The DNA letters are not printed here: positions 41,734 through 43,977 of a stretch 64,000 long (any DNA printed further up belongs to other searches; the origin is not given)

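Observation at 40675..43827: Two uncharacterised proteins (647 aa cytoplasmic, 400 aa exported/anchored) co-transcribed upstream of parA-parB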

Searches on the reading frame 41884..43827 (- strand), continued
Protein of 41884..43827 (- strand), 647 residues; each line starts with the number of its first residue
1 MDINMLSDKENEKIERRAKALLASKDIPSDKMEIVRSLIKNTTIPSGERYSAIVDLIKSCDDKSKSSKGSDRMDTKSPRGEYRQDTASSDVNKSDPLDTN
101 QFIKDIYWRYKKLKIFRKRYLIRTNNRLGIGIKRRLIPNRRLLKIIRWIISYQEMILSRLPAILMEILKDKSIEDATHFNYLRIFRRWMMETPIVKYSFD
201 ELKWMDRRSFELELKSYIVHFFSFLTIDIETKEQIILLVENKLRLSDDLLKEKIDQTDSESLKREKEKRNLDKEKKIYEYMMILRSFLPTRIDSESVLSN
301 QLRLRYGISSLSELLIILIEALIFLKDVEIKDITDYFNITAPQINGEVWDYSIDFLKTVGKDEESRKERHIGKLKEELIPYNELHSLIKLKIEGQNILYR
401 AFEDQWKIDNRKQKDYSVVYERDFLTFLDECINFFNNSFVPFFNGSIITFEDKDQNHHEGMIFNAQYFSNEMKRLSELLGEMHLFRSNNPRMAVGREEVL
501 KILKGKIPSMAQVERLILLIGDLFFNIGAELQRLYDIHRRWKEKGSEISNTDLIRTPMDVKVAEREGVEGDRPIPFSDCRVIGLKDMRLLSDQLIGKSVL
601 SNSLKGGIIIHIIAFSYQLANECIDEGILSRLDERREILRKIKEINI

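Call 62: search_protein_representatives(alignment_id=A1)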
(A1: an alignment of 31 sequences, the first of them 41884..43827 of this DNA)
Query: 31 sequences, 645 profile positions. Proteins with E-value up to 0.001 (for the whole library): 103; up to 1e-10: 93; up to 1e-30: 71. The best 103 are listed.
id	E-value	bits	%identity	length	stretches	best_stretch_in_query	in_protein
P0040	1.3e-276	935.5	-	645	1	1-644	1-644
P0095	1.4e-271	919.0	-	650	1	1-644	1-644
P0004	5.1e-266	900.5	-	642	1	1-643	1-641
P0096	4.2e-258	874.4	-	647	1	4-644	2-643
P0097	8.0e-243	823.9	-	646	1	4-644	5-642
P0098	3.9e-237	805.1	-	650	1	3-643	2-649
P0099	3.9e-235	798.5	-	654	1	1-643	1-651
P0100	8.8e-235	797.3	-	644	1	4-643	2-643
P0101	8.4e-233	790.8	-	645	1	1-642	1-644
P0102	1.7e-231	786.5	-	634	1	3-643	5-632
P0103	1.3e-230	783.6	-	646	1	3-644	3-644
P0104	7.4e-230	781.1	-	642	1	1-644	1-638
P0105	4.9e-226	768.5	-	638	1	3-644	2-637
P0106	1.2e-225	767.2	-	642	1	3-641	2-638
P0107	8.5e-225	764.4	-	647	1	1-643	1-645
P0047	1.6e-204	697.3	-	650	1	1-644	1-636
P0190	1.9e-05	39.6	-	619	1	427-579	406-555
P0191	1.3e-04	36.8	-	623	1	432-584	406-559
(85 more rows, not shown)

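Call 64: list_cluster_members(proteins=[P0190, P0191])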
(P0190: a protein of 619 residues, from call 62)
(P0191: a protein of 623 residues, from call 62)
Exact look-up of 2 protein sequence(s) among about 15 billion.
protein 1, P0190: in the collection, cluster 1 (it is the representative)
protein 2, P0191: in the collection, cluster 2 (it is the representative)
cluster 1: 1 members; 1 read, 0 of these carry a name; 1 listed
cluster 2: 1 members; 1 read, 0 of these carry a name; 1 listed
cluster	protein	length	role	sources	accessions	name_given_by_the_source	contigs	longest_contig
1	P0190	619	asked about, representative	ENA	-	-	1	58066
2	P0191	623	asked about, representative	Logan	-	-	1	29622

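Call 65: find_encoding_contigs(protein=P0190, flank=7000, max_places=1)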
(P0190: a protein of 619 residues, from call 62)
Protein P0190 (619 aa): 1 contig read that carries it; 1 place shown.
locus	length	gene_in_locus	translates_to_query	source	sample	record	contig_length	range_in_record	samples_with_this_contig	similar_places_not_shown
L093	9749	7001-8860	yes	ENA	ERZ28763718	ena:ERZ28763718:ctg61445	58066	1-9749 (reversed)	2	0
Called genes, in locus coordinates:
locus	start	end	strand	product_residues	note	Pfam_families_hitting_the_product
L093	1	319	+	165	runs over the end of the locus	PF00731:AIRC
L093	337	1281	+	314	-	PF01734:Patatin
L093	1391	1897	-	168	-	PF07264:EI24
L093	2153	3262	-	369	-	PF01180:DHO_dh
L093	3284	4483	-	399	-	PF07614:DUF1577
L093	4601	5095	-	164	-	PF01668:SmpB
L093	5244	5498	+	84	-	PF00886:Ribosomal_S16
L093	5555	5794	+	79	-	PF13083:KH_KhpA-B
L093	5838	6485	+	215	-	-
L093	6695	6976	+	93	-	PF01503:PRA-PH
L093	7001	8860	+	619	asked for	-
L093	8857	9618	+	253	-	PF00977:His_biosynth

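Call 66: find_encoding_contigs(protein=P0191, flank=7000, max_places=1)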
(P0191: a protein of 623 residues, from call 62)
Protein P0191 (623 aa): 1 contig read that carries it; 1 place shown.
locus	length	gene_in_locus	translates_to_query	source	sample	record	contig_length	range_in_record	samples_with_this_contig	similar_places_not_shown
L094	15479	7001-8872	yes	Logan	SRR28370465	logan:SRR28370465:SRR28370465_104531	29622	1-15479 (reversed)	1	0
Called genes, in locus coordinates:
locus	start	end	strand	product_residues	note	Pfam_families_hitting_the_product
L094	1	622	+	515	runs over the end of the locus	PF07690:MFS_1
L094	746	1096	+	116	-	-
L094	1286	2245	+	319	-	-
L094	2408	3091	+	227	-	PF00034:Cytochrom_C (weak), PF13442:Cytochrome_CBB3 (weak)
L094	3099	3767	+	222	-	-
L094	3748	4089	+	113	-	PF00403:HMA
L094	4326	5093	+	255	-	PF01012:ETF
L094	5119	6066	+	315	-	PF01012:ETF, PF00766:ETF_alpha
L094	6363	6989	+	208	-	-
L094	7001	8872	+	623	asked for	-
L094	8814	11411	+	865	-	PF03772:Competence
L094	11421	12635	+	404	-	PF00398:RrnaAD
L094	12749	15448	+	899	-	PF19864:Radical_SAM_N2, PF04055:Radical_SAM, PF10105:DUF2344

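Call 69: search_protein_families(library=phrogs, proteins=[window:41884-43827:-], max_evalue=0.1)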
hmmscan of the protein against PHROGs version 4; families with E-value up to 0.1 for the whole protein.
window:41884-43827:- (647 aa): 0 families

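Call 71: search_dna_similar(query=window:41884-43827:-, collection=plasmids, mode=protein, max_evalue=0.001)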
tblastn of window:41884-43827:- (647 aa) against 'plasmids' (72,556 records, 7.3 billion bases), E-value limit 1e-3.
No match.
